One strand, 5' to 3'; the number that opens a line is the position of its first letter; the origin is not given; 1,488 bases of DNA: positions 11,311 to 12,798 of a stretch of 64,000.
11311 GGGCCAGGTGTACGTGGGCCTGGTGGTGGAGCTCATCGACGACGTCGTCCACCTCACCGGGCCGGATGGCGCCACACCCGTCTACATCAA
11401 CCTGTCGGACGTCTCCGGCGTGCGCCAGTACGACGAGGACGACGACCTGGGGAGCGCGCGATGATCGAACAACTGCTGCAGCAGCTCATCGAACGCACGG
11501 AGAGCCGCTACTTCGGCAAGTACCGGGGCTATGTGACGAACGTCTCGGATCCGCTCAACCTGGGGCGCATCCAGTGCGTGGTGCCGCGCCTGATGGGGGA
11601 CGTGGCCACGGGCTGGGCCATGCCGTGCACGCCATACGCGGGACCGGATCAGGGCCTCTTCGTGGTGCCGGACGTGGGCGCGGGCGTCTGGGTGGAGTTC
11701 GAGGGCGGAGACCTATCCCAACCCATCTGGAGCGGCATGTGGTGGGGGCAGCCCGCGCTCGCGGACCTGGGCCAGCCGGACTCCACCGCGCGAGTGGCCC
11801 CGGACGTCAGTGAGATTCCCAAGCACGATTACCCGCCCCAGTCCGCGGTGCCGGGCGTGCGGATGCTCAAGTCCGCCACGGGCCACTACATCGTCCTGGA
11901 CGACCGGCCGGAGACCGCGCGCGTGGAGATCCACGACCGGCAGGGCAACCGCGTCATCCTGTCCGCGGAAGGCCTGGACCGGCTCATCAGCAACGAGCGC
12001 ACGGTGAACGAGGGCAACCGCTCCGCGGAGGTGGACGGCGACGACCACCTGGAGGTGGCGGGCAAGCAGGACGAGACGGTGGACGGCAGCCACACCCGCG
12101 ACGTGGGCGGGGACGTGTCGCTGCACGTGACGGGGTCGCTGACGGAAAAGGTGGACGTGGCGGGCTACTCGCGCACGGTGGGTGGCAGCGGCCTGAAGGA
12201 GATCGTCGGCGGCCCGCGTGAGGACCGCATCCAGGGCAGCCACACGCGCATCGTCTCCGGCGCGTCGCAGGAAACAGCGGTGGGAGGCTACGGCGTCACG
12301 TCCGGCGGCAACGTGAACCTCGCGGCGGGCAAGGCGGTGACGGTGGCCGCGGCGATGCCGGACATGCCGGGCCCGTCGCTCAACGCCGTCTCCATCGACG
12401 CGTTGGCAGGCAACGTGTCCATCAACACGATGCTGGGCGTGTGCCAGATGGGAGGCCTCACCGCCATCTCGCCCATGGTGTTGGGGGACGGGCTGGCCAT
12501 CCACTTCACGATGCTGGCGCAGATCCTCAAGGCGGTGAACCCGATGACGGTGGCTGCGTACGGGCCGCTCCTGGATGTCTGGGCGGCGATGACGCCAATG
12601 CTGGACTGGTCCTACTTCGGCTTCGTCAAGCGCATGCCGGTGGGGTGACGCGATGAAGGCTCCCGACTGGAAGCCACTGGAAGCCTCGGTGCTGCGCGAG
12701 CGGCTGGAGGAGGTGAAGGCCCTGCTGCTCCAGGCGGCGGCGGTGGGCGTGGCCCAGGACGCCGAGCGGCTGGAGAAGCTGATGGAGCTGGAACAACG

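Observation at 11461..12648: Clear gpV/gp5-OB spike domain followed by beta-helix repeats and an unknown ~120-aa C-terminal domain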

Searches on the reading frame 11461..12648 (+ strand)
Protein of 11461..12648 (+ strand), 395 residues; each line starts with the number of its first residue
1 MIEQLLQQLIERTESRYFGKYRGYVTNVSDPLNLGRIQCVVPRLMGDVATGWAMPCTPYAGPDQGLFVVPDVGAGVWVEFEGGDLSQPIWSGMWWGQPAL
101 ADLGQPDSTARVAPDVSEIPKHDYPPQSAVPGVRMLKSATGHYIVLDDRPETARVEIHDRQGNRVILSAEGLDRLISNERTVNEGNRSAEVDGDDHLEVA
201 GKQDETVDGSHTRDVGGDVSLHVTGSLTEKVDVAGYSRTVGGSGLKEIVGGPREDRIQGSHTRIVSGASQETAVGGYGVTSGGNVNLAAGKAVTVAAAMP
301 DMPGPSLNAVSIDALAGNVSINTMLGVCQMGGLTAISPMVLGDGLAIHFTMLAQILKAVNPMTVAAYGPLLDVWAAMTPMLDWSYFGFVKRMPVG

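Call 3: search_protein_families(library=pfam, proteins=[window:11461-12648:+], max_evalue=1)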
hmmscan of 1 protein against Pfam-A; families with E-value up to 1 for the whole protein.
window:11461-12648:+ (395 aa): 4 families
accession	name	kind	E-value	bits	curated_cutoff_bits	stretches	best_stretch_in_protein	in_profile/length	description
PF04717.18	Phage_base_V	-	6e-24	84.6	23.8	1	21-95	1-75/75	Type VI secretion system/phage-baseplate injector OB domain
PF22178.3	Gp5_trimer_C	-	1.5e-06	28.8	30.9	1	169-242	32-106/112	Bacteriophage T4 gp5 C-terminal trimerisation domain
PF06715.18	Gp5_C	-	0.026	15.1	20.4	1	209-232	1-24/24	Gp5 C-terminal repeat (3 copies)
PF20093.5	DUF6484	-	0.11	13.6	27.6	1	71-89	38-56/61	Domain of unknown function (DUF6484)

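Call 4: search_protein_families(library=ncbifam, proteins=[window:11461-12648:+], max_evalue=1)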
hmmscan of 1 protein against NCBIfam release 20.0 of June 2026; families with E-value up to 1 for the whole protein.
window:11461-12648:+ (395 aa): 4 families
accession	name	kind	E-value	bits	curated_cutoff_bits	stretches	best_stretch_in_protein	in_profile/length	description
NF033848.1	VgrG_rel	hypoth_equivalog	1.1e-08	33.8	275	1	14-94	371-451/547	VgrG-related protein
TIGR01646.1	vgr_GE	subfamily_domain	0.00026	20.1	121.8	1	52-93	387-428/480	type VI secretion system tip protein VgrG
NF003146.0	PRK04081.1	equivalog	0.0015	17.9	194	1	137-193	55-112/207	hypothetical protein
TIGR03361.1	VI_Rhs_Vgr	subfamily_domain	0.068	11.7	186.35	1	56-93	405-442/513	type VI secretion system tip protein TssI/VgrG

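Call 5: search_solved_structures(query=window:11461-12648:+, max_evalue=1, show_alignments=3)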
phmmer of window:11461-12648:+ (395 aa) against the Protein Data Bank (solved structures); distinct sequences matched with E-value up to 1: 25.
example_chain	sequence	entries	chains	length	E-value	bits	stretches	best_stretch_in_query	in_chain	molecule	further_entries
9f4a_BB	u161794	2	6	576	3.2e-06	29.5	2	155-226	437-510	Baseplate central spike protein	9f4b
7aef_q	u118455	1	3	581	0.0001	24.5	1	18-181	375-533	Phosphoserine phosphatase SerB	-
9rce_F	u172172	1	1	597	0.00038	22.7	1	23-236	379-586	Type VI secretion system tip protein VgrG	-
8kea_D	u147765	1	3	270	0.0031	19.7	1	182-265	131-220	central spike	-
6p20_A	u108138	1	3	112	0.0073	18.4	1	176-251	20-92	Baseplate central spike complex protein gp5,PHIKZ164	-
3a1m_A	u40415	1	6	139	0.0086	18.2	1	165-232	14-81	chimera of thrombin cleavage site, Tail-associated lysozyme, Fibritin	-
4jiv_A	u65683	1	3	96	0.012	17.8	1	175-232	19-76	Tail-associated lysozyme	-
4jj2_A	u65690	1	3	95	0.015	17.4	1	175-232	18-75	Tail-associated lysozyme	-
4jiw_A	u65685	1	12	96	0.015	17.4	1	176-232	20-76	Tail-associated lysozyme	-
6p22_A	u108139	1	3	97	0.015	17.4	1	176-232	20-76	CHIMERA OF CENTRAL SPIKE PROTEINS GP5 FROM PHAGE T4 AND PVC8 FROM PVC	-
4osd_A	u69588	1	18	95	0.016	17.3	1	175-232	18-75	Tail-associated lysozyme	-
4ku0_A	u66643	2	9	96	0.017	17.3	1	175-232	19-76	Tail-associated lysozyme | Baseplate central spike complex protein gp5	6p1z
9mlp_A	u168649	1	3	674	0.019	17.1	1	47-110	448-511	Cytoplasmic protein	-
1k28_A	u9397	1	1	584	0.034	16.2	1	178-232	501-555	TAIL-ASSOCIATED LYSOZYME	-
1wth_A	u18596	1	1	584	0.034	16.2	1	178-232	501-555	Tail-associated lysozyme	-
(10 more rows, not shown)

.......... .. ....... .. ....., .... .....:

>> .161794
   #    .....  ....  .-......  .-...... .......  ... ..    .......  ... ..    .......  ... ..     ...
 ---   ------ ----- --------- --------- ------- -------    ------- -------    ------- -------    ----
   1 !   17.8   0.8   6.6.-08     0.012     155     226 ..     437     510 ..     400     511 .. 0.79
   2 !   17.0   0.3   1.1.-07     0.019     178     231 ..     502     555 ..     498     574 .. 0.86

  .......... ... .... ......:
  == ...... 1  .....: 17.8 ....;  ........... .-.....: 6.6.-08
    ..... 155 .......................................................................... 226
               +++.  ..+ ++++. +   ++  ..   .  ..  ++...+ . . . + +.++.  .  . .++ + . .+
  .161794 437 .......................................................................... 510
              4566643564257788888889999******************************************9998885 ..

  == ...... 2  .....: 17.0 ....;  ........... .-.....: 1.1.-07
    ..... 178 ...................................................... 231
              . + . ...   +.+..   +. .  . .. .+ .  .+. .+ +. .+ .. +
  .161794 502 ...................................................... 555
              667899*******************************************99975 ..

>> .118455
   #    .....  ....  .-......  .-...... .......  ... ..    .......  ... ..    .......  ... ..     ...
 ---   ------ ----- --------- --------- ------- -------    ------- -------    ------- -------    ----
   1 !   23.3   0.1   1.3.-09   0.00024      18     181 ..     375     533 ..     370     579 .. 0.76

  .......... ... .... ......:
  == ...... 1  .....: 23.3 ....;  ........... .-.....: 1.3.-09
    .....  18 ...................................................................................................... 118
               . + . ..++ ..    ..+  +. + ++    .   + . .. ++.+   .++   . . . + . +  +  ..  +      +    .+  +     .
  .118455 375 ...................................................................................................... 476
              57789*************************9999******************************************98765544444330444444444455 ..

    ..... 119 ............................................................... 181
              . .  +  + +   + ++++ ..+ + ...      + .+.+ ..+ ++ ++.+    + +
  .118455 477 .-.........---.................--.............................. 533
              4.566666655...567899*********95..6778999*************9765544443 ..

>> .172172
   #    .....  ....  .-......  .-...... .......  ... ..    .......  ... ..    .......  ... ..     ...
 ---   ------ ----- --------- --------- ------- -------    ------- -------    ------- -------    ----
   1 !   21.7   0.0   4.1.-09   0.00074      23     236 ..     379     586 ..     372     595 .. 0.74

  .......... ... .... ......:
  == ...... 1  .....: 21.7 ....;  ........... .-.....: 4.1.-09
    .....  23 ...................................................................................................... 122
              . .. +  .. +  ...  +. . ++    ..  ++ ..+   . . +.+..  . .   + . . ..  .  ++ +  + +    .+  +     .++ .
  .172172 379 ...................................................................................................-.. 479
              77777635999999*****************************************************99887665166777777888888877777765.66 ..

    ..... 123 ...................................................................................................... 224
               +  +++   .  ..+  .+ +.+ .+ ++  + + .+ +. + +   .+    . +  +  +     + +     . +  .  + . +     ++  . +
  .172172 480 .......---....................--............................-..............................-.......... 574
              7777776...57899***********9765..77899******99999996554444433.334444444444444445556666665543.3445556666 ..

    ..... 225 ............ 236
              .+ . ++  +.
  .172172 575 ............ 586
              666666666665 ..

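Call 12: find_encoding_contigs(protein=window:11461-12648:+, flank=10000, max_places=6)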
Protein window:11461-12648:+ (395 aa): no gene with exactly this product is on record in the collection.

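Call 13: find_homologous_proteins(query=window:11461-12645:+)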
Query window:11461-12645:+ (395 aa): 350 proteins with E <= 0.001 among 7897 candidates; the best 120 are listed.
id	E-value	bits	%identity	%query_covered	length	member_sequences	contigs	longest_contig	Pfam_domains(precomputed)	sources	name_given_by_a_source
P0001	2.7e-252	855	95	100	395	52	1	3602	PF04717.19,PF22178.4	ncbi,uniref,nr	ncbi:hypothetical protein D7W79_40120 [Corallococcus exercitus]|uniref:phage baseplate assembly prot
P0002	2.4e-239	812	89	100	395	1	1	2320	PF04717.19,PF22178.4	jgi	jgi:type VI secretion system secreted protein VgrG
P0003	2.1e-216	736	81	100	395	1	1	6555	PF04717.19,PF06715.19,PF22178.4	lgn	-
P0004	1.6e-192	658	73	100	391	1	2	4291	PF04717.19,PF06715.19,PF22178.4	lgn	-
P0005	2.9e-190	650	71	100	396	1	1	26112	PF04717.19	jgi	jgi:type VI secretion system secreted protein VgrG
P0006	4.9e-187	640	70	100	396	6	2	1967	PF04717.19,PF06715.19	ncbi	-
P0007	1.2e-184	632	69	100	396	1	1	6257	PF04717.19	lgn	-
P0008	2.0e-184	631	70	100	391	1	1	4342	PF04717.19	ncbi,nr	ncbi:MAG TPA: phage baseplate assembly protein V [Myxococcaceae bacterium]|nr:phage baseplate assemb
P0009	8.4e-184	629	68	100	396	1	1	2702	PF04717.19,PF06715.19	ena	-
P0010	1.4e-183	628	70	100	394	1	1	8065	PF04717.19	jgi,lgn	jgi:type VI secretion system secreted protein VgrG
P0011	1.4e-183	628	68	100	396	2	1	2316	PF04717.19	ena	-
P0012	1.5e-183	628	70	100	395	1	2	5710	PF04717.19,PF06715.19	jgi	jgi:hypothetical protein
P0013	2.2e-183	628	68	100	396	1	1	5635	PF04717.19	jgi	jgi:type VI secretion system secreted protein VgrG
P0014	3.4e-183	627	67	100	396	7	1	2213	PF04717.19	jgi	jgi:hypothetical protein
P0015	5.9e-183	626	68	100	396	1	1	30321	PF04717.19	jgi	jgi:type VI secretion system secreted protein VgrG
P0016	1.7e-182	625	66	100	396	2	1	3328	PF04717.19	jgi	jgi:type VI secretion system secreted protein VgrG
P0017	8.8e-182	622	68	100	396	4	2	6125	PF04717.19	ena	-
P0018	3.0e-181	621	66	100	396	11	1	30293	PF04717.19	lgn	-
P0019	3.3e-181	621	68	100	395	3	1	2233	PF04717.19,PF06715.19,PF22178.4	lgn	-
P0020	5.3e-180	617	67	100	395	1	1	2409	PF04717.19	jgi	jgi:type VI secretion system secreted protein VgrG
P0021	9.0e-180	616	67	100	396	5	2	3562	PF04717.19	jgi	jgi:type VI secretion system secreted protein VgrG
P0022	6.3e-179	613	66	100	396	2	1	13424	PF04717.19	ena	-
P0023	1.2e-178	612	67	100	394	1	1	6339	PF04717.19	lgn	-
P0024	1.7e-178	612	68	100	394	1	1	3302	PF04717.19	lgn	-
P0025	8.6e-178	609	66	100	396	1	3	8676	PF04717.19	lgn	-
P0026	9.7e-178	609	66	100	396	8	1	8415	PF04717.19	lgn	-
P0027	1.1e-175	602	67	100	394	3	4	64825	PF04717.19,PF22178.4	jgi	jgi:hypothetical protein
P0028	2.5e-175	601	65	100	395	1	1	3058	PF04717.19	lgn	-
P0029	2.5e-175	601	65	100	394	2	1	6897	PF04717.19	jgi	jgi:hypothetical protein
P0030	3.8e-175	601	67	100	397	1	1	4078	PF04717.19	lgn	-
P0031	4.4e-175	600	65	100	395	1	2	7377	PF04717.19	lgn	-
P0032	5.7e-174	597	67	100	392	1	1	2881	PF04717.19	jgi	jgi:hypothetical protein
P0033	1.0e-173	596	65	100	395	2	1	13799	PF04717.19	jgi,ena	-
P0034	1.0e-173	596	64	100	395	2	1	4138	PF04717.19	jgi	jgi:type VI secretion system secreted protein VgrG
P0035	5.4e-173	594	63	100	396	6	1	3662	PF04717.19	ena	-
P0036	5.9e-173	593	66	100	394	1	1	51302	PF04717.19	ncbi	-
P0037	1.1e-172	593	65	100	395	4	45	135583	PF04717.19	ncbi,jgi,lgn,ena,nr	ncbi:MAG: hypothetical protein KBG48_22895 [Kofleriaceae bacterium]|jgi:type VI secretion system sec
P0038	1.4e-172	592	66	100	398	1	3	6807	PF04717.19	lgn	-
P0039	1.5e-172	592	66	100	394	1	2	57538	PF04717.19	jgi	jgi:hypothetical protein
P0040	3.4e-171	588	66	100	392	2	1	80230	PF04717.19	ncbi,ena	-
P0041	5.1e-171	587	65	100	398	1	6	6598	PF04717.19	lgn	-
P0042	1.3e-170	586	65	100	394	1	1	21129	PF04717.19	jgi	jgi:Type VI secretion system/phage-baseplate injector OB domain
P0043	1.7e-170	585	65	100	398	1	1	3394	PF04717.19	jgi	jgi:type VI secretion system secreted protein VgrG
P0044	2.7e-170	585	64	100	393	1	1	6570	PF04717.19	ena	-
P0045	2.7e-170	585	65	100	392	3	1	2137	PF04717.19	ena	-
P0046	1.2e-169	582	65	100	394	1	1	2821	PF04717.19,PF22178.4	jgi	jgi:type VI secretion system secreted protein VgrG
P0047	3.0e-168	578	64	100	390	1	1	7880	PF04717.19,PF22178.4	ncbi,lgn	-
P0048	3.7e-167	574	66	100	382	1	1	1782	PF04717.19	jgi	jgi:type VI secretion system secreted protein VgrG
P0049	6.2e-167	574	63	100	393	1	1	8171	PF04717.19,PF22178.4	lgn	-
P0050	1.9e-164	565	64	100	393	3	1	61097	PF04717.19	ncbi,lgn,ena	-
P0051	5.8e-164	564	65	100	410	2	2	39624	PF04717.19,PF06715.19,PF22178.4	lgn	-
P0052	8.7e-164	563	63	100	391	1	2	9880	PF04717.19,PF22178.4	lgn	-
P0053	9.1e-164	563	63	100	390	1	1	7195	PF04717.19,PF06715.19,PF22178.4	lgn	-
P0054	9.7e-164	563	61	100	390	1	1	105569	PF04717.19,PF06715.19,PF22178.4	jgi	jgi:type VI secretion system secreted protein VgrG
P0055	3.7e-163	561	64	100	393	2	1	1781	PF04717.19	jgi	jgi:type VI secretion system secreted protein VgrG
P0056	6.2e-163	560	63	100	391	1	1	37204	PF04717.19,PF06715.19,PF22178.4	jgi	jgi:hypothetical protein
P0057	9.5e-163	560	62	100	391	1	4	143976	PF04717.19,PF06715.19,PF22178.4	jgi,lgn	jgi:hypothetical protein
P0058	1.4e-162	559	63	100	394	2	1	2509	PF04717.19,PF22178.4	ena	-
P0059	1.5e-162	559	62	100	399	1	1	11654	PF04717.19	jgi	jgi:type VI secretion system secreted protein VgrG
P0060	2.3e-162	559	62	100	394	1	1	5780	PF04717.19,PF22178.4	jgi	jgi:type VI secretion system secreted protein VgrG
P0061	3.3e-162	558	62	100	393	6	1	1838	PF04717.19,PF22178.4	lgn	-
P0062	1.2e-161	556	62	100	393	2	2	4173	PF04717.19,PF22178.4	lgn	-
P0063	1.5e-161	556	63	100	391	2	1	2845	PF04717.19,PF06715.19,PF22178.4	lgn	-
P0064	1.6e-160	552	62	100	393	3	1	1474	PF04717.19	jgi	jgi:hypothetical protein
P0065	5.6e-160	551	60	100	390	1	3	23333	PF04717.19,PF22178.4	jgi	jgi:type VI secretion system secreted protein VgrG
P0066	9.4e-160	550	64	100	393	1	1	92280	PF04717.19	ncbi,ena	-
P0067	2.0e-159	549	62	100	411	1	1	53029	PF04717.19,PF22178.4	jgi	jgi:type VI secretion system secreted protein VgrG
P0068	3.9e-159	548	63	100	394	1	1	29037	PF04717.19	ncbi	ncbi:MAG: phage baseplate assembly protein V [Byssovorax sp.]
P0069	7.9e-159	547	61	100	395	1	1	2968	PF04717.19,PF06715.19,PF22178.4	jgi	jgi:hypothetical protein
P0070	1.9e-158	546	64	100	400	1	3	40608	PF04717.19,PF22178.4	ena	-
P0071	3.6e-158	545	61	100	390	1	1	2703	PF04717.19,PF06715.19,PF22178.4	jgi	jgi:hypothetical protein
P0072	6.9e-158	544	62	100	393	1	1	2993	PF04717.19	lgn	-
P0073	9.3e-158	543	61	100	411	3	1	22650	PF04717.19,PF22178.4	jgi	jgi:type VI secretion system secreted protein VgrG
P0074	1.6e-157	543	61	100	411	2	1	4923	PF04717.19,PF22178.4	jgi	jgi:hypothetical protein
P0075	4.1e-157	541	61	100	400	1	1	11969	PF04717.19,PF22178.4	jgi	jgi:type VI secretion system secreted protein VgrG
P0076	4.5e-157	541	61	100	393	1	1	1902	PF04717.19,PF22178.4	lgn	-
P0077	1.3e-155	536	61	100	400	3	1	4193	PF04717.19,PF22178.4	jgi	jgi:type VI secretion system secreted protein VgrG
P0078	1.2e-154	533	61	100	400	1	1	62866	PF04717.19,PF22178.4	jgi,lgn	jgi:hypothetical protein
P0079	2.7e-154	532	59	100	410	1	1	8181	PF04717.19,PF06715.19,PF22178.4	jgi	jgi:hypothetical protein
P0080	1.9e-153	529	58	100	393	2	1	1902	PF04717.19,PF22178.4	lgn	-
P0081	3.6e-153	528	61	100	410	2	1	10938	PF04717.19,PF06715.19,PF22178.4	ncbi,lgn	-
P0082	1.0e-152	527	58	100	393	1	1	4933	PF04717.19,PF22178.4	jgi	-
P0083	1.6e-152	526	61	100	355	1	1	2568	PF04717.19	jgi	jgi:type VI secretion system secreted protein VgrG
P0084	1.9e-152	526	60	97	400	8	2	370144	PF04717.19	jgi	jgi:type VI secretion system secreted protein VgrG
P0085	1.9e-152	526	60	100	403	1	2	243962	PF04717.19,PF22178.4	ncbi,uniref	ncbi:phage baseplate assembly protein V [Cryptosporangium minutisporangium]|uniref:Gp5/Type VI secre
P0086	6.4e-151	521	58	100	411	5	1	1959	PF04717.19,PF06715.19,PF22178.4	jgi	-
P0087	7.3e-151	521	59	100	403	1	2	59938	PF04717.19,PF06715.19,PF22178.4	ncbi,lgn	-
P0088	1.0e-150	520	59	100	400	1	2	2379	PF04717.19,PF06715.19,PF22178.4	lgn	-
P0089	2.1e-150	519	58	100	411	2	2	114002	PF04717.19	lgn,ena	-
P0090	2.3e-150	519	59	100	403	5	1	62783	PF04717.19,PF06715.19,PF22178.4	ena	-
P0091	4.0e-150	518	60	100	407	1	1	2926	PF04717.19,PF22178.4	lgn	-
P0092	5.7e-150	518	58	100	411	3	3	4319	PF04717.19,PF06715.19,PF22178.4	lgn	-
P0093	6.1e-150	518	61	100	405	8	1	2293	PF04717.19,PF06715.19,PF22178.4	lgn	-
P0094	8.9e-150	517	60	100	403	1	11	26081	PF04717.19,PF06715.19,PF22178.4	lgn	-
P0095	2.3e-149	516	58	100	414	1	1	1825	PF04717.19,PF06715.19,PF22178.4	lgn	-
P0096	2.9e-149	515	58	100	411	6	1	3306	PF04717.19,PF22178.4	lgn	-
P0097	1.3e-148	513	58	100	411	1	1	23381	PF04717.19,PF06715.19,PF22178.4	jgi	jgi:type VI secretion system secreted protein VgrG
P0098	1.7e-148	513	58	100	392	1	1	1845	PF04717.19,PF22178.4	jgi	jgi:hypothetical protein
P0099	6.1e-148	511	58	100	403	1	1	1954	PF04717.19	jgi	jgi:type VI secretion system secreted protein VgrG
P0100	6.8e-148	511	59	100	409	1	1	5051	PF04717.19,PF22178.4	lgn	-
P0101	1.7e-147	510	57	100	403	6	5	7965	PF04717.19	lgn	-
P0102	4.6e-147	508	59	100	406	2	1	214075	PF04717.19,PF22178.4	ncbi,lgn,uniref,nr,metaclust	ncbi:hypothetical protein SAMN05444365_10629 [Micromonospora pattaloongensis]|uniref:Gp5/Type VI sec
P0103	1.5e-146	506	57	100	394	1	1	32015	PF04717.19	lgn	-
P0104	1.6e-146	506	57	100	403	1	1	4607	PF04717.19,PF06715.19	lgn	-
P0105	2.2e-146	506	57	100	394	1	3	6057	PF04717.19,PF22178.4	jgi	jgi:type VI secretion system secreted protein VgrG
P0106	2.9e-146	506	56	100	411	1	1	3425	PF04717.19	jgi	jgi:hypothetical protein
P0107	3.3e-146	505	60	100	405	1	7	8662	PF04717.19,PF22178.4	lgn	-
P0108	6.0e-146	504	57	100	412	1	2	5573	PF04717.19,PF22178.4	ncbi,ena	-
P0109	6.1e-146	504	57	100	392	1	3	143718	PF04717.19,PF22178.4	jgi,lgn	jgi:hypothetical protein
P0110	3.6e-145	502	58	100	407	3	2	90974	PF04717.19,PF22178.4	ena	-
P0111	3.7e-145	502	58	100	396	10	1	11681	PF04717.19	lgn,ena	-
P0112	6.5e-145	501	58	100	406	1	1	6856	PF04717.19,PF22178.4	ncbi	-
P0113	8.5e-145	501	57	100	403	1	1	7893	PF04717.19,PF22178.4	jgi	jgi:hypothetical protein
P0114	1.1e-144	500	58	100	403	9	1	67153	PF04717.19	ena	-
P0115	2.0e-144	499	57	100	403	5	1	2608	PF04717.19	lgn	-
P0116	2.7e-144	499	57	100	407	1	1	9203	PF04717.19,PF22178.4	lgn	-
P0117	3.3e-144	499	58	100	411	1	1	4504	PF04717.19,PF06715.19,PF22178.4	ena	-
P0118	6.5e-144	498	57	100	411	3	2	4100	PF04717.19,PF22178.4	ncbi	-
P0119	1.7e-142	493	57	100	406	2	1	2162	PF04717.19,PF06715.19,PF22178.4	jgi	jgi:hypothetical protein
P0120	7.5e-142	491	56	100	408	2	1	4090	PF04717.19,PF22178.4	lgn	-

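Call 14: find_encoding_contigs(protein=P0102, flank=10000, max_places=2)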
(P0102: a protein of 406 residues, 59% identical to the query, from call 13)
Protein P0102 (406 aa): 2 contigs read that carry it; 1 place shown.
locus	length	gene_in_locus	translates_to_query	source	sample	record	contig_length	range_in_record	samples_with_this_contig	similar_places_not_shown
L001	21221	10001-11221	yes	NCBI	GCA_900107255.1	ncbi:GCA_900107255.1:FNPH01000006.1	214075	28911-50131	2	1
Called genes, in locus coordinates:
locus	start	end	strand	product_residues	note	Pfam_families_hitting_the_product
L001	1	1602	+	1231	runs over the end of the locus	PF09684:Tail_P2_I (weak), PF24681:Kelch_KLHDC2_KLHL20_DRC7 (faint)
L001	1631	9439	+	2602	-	PF13229:Beta_helix (faint)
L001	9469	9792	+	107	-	-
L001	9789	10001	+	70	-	-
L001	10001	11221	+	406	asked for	PF04717:Phage_base_V, PF22178:Gp5_trimer_C (weak)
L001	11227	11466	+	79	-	-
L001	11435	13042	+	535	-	-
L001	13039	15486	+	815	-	-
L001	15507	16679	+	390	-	-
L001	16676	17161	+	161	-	-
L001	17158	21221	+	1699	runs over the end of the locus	-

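Call 15: find_encoding_contigs(protein=P0037, flank=10000, max_places=2)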
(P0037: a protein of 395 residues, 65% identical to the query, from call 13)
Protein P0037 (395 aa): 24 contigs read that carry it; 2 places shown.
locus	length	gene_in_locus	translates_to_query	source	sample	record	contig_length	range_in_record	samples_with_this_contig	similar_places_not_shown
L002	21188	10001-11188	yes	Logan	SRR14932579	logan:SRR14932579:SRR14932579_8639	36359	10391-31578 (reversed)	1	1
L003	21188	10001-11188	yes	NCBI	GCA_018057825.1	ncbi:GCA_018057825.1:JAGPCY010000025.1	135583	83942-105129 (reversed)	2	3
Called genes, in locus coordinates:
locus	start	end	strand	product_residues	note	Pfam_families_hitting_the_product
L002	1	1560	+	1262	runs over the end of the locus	-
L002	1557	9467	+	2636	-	PF20129:DUF6519 (weak), PF13229:Beta_helix (faint)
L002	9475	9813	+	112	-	-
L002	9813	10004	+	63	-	-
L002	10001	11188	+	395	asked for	PF04717:Phage_base_V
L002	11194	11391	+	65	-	-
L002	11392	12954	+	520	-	-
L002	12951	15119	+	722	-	-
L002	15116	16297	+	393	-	-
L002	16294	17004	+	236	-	-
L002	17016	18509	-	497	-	PF13646:HEAT_2 (faint), PF03781:FGE-sulfatase (weak)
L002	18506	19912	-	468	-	PF13576:Pentapeptide_3 (faint), PF13599:Pentapeptide_4 (faint), PF00805:Pentapeptide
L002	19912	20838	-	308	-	-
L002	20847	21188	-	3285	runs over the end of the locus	PF00191:Annexin (faint)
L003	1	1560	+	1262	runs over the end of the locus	-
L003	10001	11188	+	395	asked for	PF04717:Phage_base_V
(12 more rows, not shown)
